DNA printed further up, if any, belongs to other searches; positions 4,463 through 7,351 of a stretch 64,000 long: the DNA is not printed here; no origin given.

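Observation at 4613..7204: Single 863-aa ORF fusing a MurE-like ligase (lacking its N-terminal domain) to a full MurC ligase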

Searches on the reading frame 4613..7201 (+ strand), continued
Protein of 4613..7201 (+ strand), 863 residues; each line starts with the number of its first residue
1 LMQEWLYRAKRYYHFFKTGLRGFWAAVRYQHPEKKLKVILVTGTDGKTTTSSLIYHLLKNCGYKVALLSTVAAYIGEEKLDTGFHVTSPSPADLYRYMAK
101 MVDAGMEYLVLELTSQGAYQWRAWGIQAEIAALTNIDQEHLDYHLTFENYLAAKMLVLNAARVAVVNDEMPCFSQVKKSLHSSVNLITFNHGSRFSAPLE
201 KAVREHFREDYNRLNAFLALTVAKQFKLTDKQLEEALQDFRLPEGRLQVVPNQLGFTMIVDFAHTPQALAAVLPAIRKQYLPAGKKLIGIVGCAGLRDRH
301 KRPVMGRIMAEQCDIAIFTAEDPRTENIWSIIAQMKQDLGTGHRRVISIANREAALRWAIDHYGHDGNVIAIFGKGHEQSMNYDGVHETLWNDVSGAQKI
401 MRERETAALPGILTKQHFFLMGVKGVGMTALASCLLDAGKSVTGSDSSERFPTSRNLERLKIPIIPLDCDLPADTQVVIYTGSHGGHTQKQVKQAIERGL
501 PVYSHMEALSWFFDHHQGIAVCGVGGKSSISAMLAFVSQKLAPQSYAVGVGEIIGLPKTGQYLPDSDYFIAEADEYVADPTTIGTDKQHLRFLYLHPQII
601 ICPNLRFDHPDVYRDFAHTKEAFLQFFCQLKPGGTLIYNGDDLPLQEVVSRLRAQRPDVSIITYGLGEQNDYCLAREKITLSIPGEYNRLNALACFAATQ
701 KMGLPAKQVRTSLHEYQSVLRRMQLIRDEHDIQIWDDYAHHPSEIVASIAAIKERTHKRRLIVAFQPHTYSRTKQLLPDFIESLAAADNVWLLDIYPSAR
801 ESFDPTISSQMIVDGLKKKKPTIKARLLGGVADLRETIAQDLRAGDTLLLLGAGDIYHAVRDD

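Call 61: search_protein_families(library=ncbifam, proteins=[L005:8772-10058:+, L005:10001-11344:+, P0015, P0084, P0246, P0290, P0005], max_evalue=1e-20)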
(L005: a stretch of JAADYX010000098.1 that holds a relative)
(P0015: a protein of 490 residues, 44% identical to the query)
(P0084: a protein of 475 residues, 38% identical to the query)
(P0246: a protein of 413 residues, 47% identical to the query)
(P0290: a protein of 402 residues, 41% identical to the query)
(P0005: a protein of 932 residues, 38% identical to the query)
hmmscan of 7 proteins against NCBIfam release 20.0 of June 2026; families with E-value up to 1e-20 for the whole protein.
L005:8772-10058:+ (429 aa): 8 families
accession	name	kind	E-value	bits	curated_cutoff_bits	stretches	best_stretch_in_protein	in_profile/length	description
TIGR01143.1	murF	subfamily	2.3e-75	254.2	288.6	1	29-395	58-414/418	UDP-N-acetylmuramoyl-tripeptide--D-alanyl-D-alanine ligase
NF008896.0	PRK11929.1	equivalog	6.6e-66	222.8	1023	1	28-395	595-952/965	bifunctional UDP-N-acetylmuramoyl-L-alanyl-D-glutamate--2,6-diaminopimelate ligase MurE/UDP-N-acetylmuramoyl-tripeptide--D-alanyl-D-alanine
NF010693.0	PRK14093.1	equivalog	6.2e-48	163.6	544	1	21-392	92-457/479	UDP-N-acetylmuramoylalanyl-D-glutamyl-2,6-diaminopimelate--D-alanyl-D-alanine ligase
NF008041.0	PRK10773.1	equivalog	2.6e-46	158.3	551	1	28-349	83-402/453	UDP-N-acetylmuramoyl-tripeptide--D-alanyl-D-alanine ligase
NF008897.0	PRK11930.1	equivalog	7.4e-29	100.3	804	1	48-400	108-454/822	bifunctional UDP-N-acetylmuramoyl-tripeptide:D-alanyl-D-alanine ligase/alanine racemase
TIGR01082.1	murC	equivalog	1.5e-25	90.2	335.1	1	40-266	93-311/449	UDP-N-acetylmuramate--L-alanine ligase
NF001126.0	PRK00139.1-4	equivalog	5.7e-24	84.5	373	0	124-265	196-335/486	UDP-N-acetylmuramoyl-L-alanyl-D-glutamate--2,6-diaminopimelate ligase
TIGR01085.1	murE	subfamily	3.5e-22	78.9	257.3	0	124-265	180-325/472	UDP-N-acetylmuramyl-tripeptide synthetase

L005:10001-11344:+ (448 aa): 18 families
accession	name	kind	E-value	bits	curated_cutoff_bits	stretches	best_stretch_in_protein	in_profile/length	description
TIGR01085.1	murE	subfamily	2.4e-113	379.6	257.3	1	38-439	68-471/472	UDP-N-acetylmuramyl-tripeptide synthetase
NF001126.0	PRK00139.1-4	equivalog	4e-110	368.6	373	1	39-441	88-484/486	UDP-N-acetylmuramoyl-L-alanyl-D-glutamate--2,6-diaminopimelate ligase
NF001124.0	PRK00139.1-2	equivalog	1.5e-104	350.6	476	1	39-442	96-495/500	UDP-N-acetylmuramoyl-L-alanyl-D-glutamate--2,6-diaminopimelate ligase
NF008896.0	PRK11929.1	equivalog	2.2e-94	317.1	1023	1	40-442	97-501/965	bifunctional UDP-N-acetylmuramoyl-L-alanyl-D-glutamate--2,6-diaminopimelate ligase MurE/UDP-N-acetylmuramoyl-tripeptide--D-alanyl-D-alanine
NF001123.0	PRK00139.1-1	equivalog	9e-73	245.6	586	1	31-418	81-469/493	UDP-N-acetylmuramoyl-L-alanyl-D-glutamate--2,6-diaminopimelate ligase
NF010628.0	PRK14022.1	equivalog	5.9e-67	226.4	536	1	38-416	94-458/483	UDP-N-acetylmuramoyl-L-alanyl-D-glutamate--L-lysine ligase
NF001130.0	PRK00139.2-4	equivalog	1.7e-51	175.5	715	2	215-431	293-502/516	UDP-N-acetylmuramoyl-L-alanyl-D-glutamate--2,6-diaminopimelate ligase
NF001129.0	PRK00139.2-3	equivalog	2.2e-40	138.6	762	1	41-420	104-496/517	UDP-N-acetylmuramoyl-L-alanyl-D-glutamate--2,6-diaminopimelate ligase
NF001127.0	PRK00139.2-1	equivalog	1.1e-37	130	997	0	238-429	316-500/520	UDP-N-acetylmuramoyl-L-alanyl-D-glutamate--2,6-diaminopimelate ligase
TIGR02068.2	cya_phycin_syn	equivalog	3.4e-35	121.3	850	1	41-419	465-855/862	cyanophycin synthetase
TIGR01082.1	murC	equivalog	2.3e-30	106.1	335.1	1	53-326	98-353/449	UDP-N-acetylmuramate--L-alanine ligase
NF053645.1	pMurC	equivalog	3.9e-30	105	560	0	216-330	288-401/492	pseudomurein biosynthesis peptide ligase pMurC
TIGR01087.1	murD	equivalog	4.8e-30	105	211.95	1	122-301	147-326/441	UDP-N-acetylmuramoyl-L-alanine--D-glutamate ligase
NF001131.0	PRK00139.2-5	equivalog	7.2e-30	104.2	1000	1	40-419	94-463/483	UDP-N-acetylmuramoyl-L-alanyl-D-glutamate--2,6-diaminopimelate ligase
NF010623.0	PRK14016.1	subfamily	1e-29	103.3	877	1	53-418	478-856/871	cyanophycin synthetase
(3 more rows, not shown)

P0015 (490 aa): 12 families
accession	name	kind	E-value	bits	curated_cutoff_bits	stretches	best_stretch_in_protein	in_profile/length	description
TIGR01085.1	murE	subfamily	4.3e-99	332.5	257.3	2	58-311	77-329/472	UDP-N-acetylmuramyl-tripeptide synthetase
NF001126.0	PRK00139.1-4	equivalog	4.1e-89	299.3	373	1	56-486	94-481/486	UDP-N-acetylmuramoyl-L-alanyl-D-glutamate--2,6-diaminopimelate ligase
NF008896.0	PRK11929.1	equivalog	1.7e-88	297.5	1023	1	52-488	95-499/965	bifunctional UDP-N-acetylmuramoyl-L-alanyl-D-glutamate--2,6-diaminopimelate ligase MurE/UDP-N-acetylmuramoyl-tripeptide--D-alanyl-D-alanine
NF001124.0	PRK00139.1-2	equivalog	6.5e-88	295.6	476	1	61-488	107-493/500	UDP-N-acetylmuramoyl-L-alanyl-D-glutamate--2,6-diaminopimelate ligase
NF001123.0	PRK00139.1-1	equivalog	1.1e-62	212.4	586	1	59-484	100-486/493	UDP-N-acetylmuramoyl-L-alanyl-D-glutamate--2,6-diaminopimelate ligase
NF010628.0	PRK14022.1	equivalog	2.1e-55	188.3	536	1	52-311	97-338/483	UDP-N-acetylmuramoyl-L-alanyl-D-glutamate--L-lysine ligase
NF001130.0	PRK00139.2-4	equivalog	3.1e-43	148.3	715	1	51-310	94-365/516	UDP-N-acetylmuramoyl-L-alanyl-D-glutamate--2,6-diaminopimelate ligase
NF001129.0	PRK00139.2-3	equivalog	4.9e-37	127.6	762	1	53-476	105-503/517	UDP-N-acetylmuramoyl-L-alanyl-D-glutamate--2,6-diaminopimelate ligase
TIGR02068.2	cya_phycin_syn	equivalog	1.4e-27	96.1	850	0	63-310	476-728/862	cyanophycin synthetase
NF010623.0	PRK14016.1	subfamily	1.1e-24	86.7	877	1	65-462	479-851/871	cyanophycin synthetase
TIGR01087.1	murD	equivalog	5.4e-24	85.1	211.95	1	64-308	101-311/441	UDP-N-acetylmuramoyl-L-alanine--D-glutamate ligase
NF001127.0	PRK00139.2-1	equivalog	7.2e-22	77.8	997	0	53-205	96-252/520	UDP-N-acetylmuramoyl-L-alanyl-D-glutamate--2,6-diaminopimelate ligase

P0084 (475 aa): 16 families
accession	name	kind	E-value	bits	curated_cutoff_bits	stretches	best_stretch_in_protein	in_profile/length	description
TIGR01085.1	murE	subfamily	2.6e-110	369.6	257.3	1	33-466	70-471/472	UDP-N-acetylmuramyl-tripeptide synthetase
NF001126.0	PRK00139.1-4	equivalog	4.1e-106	355.4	373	1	33-466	89-482/486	UDP-N-acetylmuramoyl-L-alanyl-D-glutamate--2,6-diaminopimelate ligase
NF008896.0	PRK11929.1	equivalog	1.6e-93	314.2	1023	1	34-469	98-500/965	bifunctional UDP-N-acetylmuramoyl-L-alanyl-D-glutamate--2,6-diaminopimelate ligase MurE/UDP-N-acetylmuramoyl-tripeptide--D-alanyl-D-alanine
NF001124.0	PRK00139.1-2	equivalog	2.6e-93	313.4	476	1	33-471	96-497/500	UDP-N-acetylmuramoyl-L-alanyl-D-glutamate--2,6-diaminopimelate ligase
NF001123.0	PRK00139.1-1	equivalog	1.6e-70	238.2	586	1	36-465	95-488/493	UDP-N-acetylmuramoyl-L-alanyl-D-glutamate--2,6-diaminopimelate ligase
NF010628.0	PRK14022.1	equivalog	7.9e-68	229.3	536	1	34-464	97-478/483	UDP-N-acetylmuramoyl-L-alanyl-D-glutamate--L-lysine ligase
NF001130.0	PRK00139.2-4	equivalog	1.1e-56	192.6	715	1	33-466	94-510/516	UDP-N-acetylmuramoyl-L-alanyl-D-glutamate--2,6-diaminopimelate ligase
NF001129.0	PRK00139.2-3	equivalog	2e-39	135.5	762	1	33-463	103-511/517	UDP-N-acetylmuramoyl-L-alanyl-D-glutamate--2,6-diaminopimelate ligase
TIGR02068.2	cya_phycin_syn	equivalog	1e-36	126.3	850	1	46-395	477-817/862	cyanophycin synthetase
NF001127.0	PRK00139.2-1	equivalog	1.1e-34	120.1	997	1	34-465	95-509/520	UDP-N-acetylmuramoyl-L-alanyl-D-glutamate--2,6-diaminopimelate ligase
NF010623.0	PRK14016.1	subfamily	4.2e-33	114.5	877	1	46-396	478-820/871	cyanophycin synthetase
NF001131.0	PRK00139.2-5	equivalog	1.7e-28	99.7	1000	0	34-197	95-260/483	UDP-N-acetylmuramoyl-L-alanyl-D-glutamate--2,6-diaminopimelate ligase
NF053645.1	pMurC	equivalog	3.3e-27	95.3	560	0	252-371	308-426/492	pseudomurein biosynthesis peptide ligase pMurC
NF053646.1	pMurD1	equivalog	6.5e-27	94.3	610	1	48-440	109-440/465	pseudomurein biosynthesis peptide ligase pMurD1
TIGR01087.1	murD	equivalog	3.7e-23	82.3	211.95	0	114-305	147-314/441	UDP-N-acetylmuramoyl-L-alanine--D-glutamate ligase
TIGR01082.1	murC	equivalog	6.4e-21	74.9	335.1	0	136-341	164-352/449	UDP-N-acetylmuramate--L-alanine ligase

P0246 (413 aa): 15 families
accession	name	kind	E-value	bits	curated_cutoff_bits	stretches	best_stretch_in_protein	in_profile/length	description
TIGR01085.1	murE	subfamily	1.4e-99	334.2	257.3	2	201-401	274-471/472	UDP-N-acetylmuramyl-tripeptide synthetase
NF001126.0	PRK00139.1-4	equivalog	1.4e-97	327.3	373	1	29-402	96-483/486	UDP-N-acetylmuramoyl-L-alanyl-D-glutamate--2,6-diaminopimelate ligase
NF008896.0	PRK11929.1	equivalog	1.7e-91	307.5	1023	2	205-402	302-499/965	bifunctional UDP-N-acetylmuramoyl-L-alanyl-D-glutamate--2,6-diaminopimelate ligase MurE/UDP-N-acetylmuramoyl-tripeptide--D-alanyl-D-alanine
NF001124.0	PRK00139.1-2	equivalog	7.2e-89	298.8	476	1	31-403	105-494/500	UDP-N-acetylmuramoyl-L-alanyl-D-glutamate--2,6-diaminopimelate ligase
NF001123.0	PRK00139.1-1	equivalog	3e-68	230.7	586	2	201-402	293-490/493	UDP-N-acetylmuramoyl-L-alanyl-D-glutamate--2,6-diaminopimelate ligase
NF010628.0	PRK14022.1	equivalog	2.2e-59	201.5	536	1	25-400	99-480/483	UDP-N-acetylmuramoyl-L-alanyl-D-glutamate--L-lysine ligase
NF001130.0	PRK00139.2-4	equivalog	3.9e-51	174.3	715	2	194-401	305-511/516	UDP-N-acetylmuramoyl-L-alanyl-D-glutamate--2,6-diaminopimelate ligase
NF001129.0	PRK00139.2-3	equivalog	1.3e-38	132.8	762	0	27-195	108-278/517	UDP-N-acetylmuramoyl-L-alanyl-D-glutamate--2,6-diaminopimelate ligase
NF001127.0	PRK00139.2-1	equivalog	5e-33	114.6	997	0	202-402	314-512/520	UDP-N-acetylmuramoyl-L-alanyl-D-glutamate--2,6-diaminopimelate ligase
TIGR02068.2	cya_phycin_syn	equivalog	1e-30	106.5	850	0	34-183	476-624/862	cyanophycin synthetase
NF001131.0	PRK00139.2-5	equivalog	1.2e-27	96.9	1000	1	25-397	97-479/483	UDP-N-acetylmuramoyl-L-alanyl-D-glutamate--2,6-diaminopimelate ligase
NF053645.1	pMurC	equivalog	1.2e-27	96.8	560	0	223-324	329-428/492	pseudomurein biosynthesis peptide ligase pMurC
TIGR01087.1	murD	equivalog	1.3e-26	93.7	211.95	0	100-282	145-342/441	UDP-N-acetylmuramoyl-L-alanine--D-glutamate ligase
NF010623.0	PRK14016.1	subfamily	3.1e-26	91.8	877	0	221-379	693-854/871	cyanophycin synthetase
TIGR01082.1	murC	equivalog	1e-23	84.1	335.1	0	124-379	163-441/449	UDP-N-acetylmuramate--L-alanine ligase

P0290 (402 aa): 16 families
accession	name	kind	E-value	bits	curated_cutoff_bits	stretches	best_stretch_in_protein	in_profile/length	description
TIGR01085.1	murE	subfamily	1.6e-99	334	257.3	1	20-396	70-471/472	UDP-N-acetylmuramyl-tripeptide synthetase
NF001126.0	PRK00139.1-4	equivalog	1.5e-98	330.5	373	1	19-399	88-485/486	UDP-N-acetylmuramoyl-L-alanyl-D-glutamate--2,6-diaminopimelate ligase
NF001124.0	PRK00139.1-2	equivalog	6.9e-91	305.4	476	1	23-400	99-496/500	UDP-N-acetylmuramoyl-L-alanyl-D-glutamate--2,6-diaminopimelate ligase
NF008896.0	PRK11929.1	equivalog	1e-87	295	1023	1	23-399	100-501/965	bifunctional UDP-N-acetylmuramoyl-L-alanyl-D-glutamate--2,6-diaminopimelate ligase MurE/UDP-N-acetylmuramoyl-tripeptide--D-alanyl-D-alanine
NF001123.0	PRK00139.1-1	equivalog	4.9e-69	233.3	586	2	206-397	302-490/493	UDP-N-acetylmuramoyl-L-alanyl-D-glutamate--2,6-diaminopimelate ligase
NF010628.0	PRK14022.1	equivalog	1.8e-67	228.1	536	1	20-383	96-468/483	UDP-N-acetylmuramoyl-L-alanyl-D-glutamate--L-lysine ligase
NF001130.0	PRK00139.2-4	equivalog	7.5e-53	180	715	2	189-391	309-506/516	UDP-N-acetylmuramoyl-L-alanyl-D-glutamate--2,6-diaminopimelate ligase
NF001129.0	PRK00139.2-3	equivalog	7.9e-37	126.9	762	0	21-167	104-252/517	UDP-N-acetylmuramoyl-L-alanyl-D-glutamate--2,6-diaminopimelate ligase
NF001131.0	PRK00139.2-5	equivalog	1.8e-35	122.7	1000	0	207-383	297-470/483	UDP-N-acetylmuramoyl-L-alanyl-D-glutamate--2,6-diaminopimelate ligase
NF001127.0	PRK00139.2-1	equivalog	1.2e-33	116.6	997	0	21-171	95-249/520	UDP-N-acetylmuramoyl-L-alanyl-D-glutamate--2,6-diaminopimelate ligase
TIGR01087.1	murD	equivalog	1.5e-25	90.2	211.95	0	101-278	147-342/441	UDP-N-acetylmuramoyl-L-alanine--D-glutamate ligase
TIGR02068.2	cya_phycin_syn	equivalog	1.8e-25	89.1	850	0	208-375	682-854/862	cyanophycin synthetase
NF053647.1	pMurD2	equivalog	4.7e-24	85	550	1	32-377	96-400/405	pseudomurein biosynthesis peptide ligase pMurD2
NF053645.1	pMurC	equivalog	3e-23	82.3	560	0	209-316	319-426/492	pseudomurein biosynthesis peptide ligase pMurC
TIGR01082.1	murC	equivalog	4e-23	82.2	335.1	0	126-374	167-442/449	UDP-N-acetylmuramate--L-alanine ligase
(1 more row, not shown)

P0005 (932 aa): 25 families
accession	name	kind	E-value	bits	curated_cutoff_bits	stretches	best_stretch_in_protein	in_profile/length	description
NF001126.0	PRK00139.1-4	equivalog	8.3e-154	512.7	373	2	12-457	22-483/486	UDP-N-acetylmuramoyl-L-alanyl-D-glutamate--2,6-diaminopimelate ligase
TIGR01085.1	murE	subfamily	3.8e-151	504.2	257.3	2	13-229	4-227/472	UDP-N-acetylmuramyl-tripeptide synthetase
TIGR01082.1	murC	equivalog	2.6e-145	485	335.1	1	474-929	2-447/449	UDP-N-acetylmuramate--L-alanine ligase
NF008896.0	PRK11929.1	equivalog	2.7e-140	469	1023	2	10-233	26-254/965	bifunctional UDP-N-acetylmuramoyl-L-alanyl-D-glutamate--2,6-diaminopimelate ligase MurE/UDP-N-acetylmuramoyl-tripeptide--D-alanyl-D-alanine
NF001124.0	PRK00139.1-2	equivalog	3.1e-139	464.9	476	2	14-236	29-255/500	UDP-N-acetylmuramoyl-L-alanyl-D-glutamate--2,6-diaminopimelate ligase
NF001123.0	PRK00139.1-1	equivalog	1.5e-100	337.2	586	2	14-226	21-241/493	UDP-N-acetylmuramoyl-L-alanyl-D-glutamate--2,6-diaminopimelate ligase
NF010628.0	PRK14022.1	equivalog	1.3e-88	297.8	536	1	14-447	36-471/483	UDP-N-acetylmuramoyl-L-alanyl-D-glutamate--L-lysine ligase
NF011171.0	PRK14573.1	equivalog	2.7e-82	276.9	1015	1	470-926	3-440/809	bifunctional UDP-N-acetylmuramate--L-alanine ligase/D-alanine--D-alanine ligase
NF001130.0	PRK00139.2-4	equivalog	1e-68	232.4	715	2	13-247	31-264/516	UDP-N-acetylmuramoyl-L-alanyl-D-glutamate--2,6-diaminopimelate ligase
TIGR01081.1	mpl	equivalog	5.2e-68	230.1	388.7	1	473-924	1-437/448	UDP-N-acetylmuramate:L-alanyl-gamma-D-glutamyl-meso-diaminopimelate ligase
NF001129.0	PRK00139.2-3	equivalog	4e-57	193.8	762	1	13-232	41-260/517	UDP-N-acetylmuramoyl-L-alanyl-D-glutamate--2,6-diaminopimelate ligase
TIGR01143.1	murF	subfamily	4e-54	184.2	288.6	1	19-384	2-368/418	UDP-N-acetylmuramoyl-tripeptide--D-alanyl-D-alanine ligase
NF001127.0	PRK00139.2-1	equivalog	6.7e-47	160.4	997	1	265-455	324-509/520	UDP-N-acetylmuramoyl-L-alanyl-D-glutamate--2,6-diaminopimelate ligase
NF053645.1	pMurC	equivalog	2.5e-43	148.5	560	0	44-245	55-243/492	pseudomurein biosynthesis peptide ligase pMurC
TIGR01087.1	murD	equivalog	5.8e-43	147.6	211.95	0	156-332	146-339/441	UDP-N-acetylmuramoyl-L-alanine--D-glutamate ligase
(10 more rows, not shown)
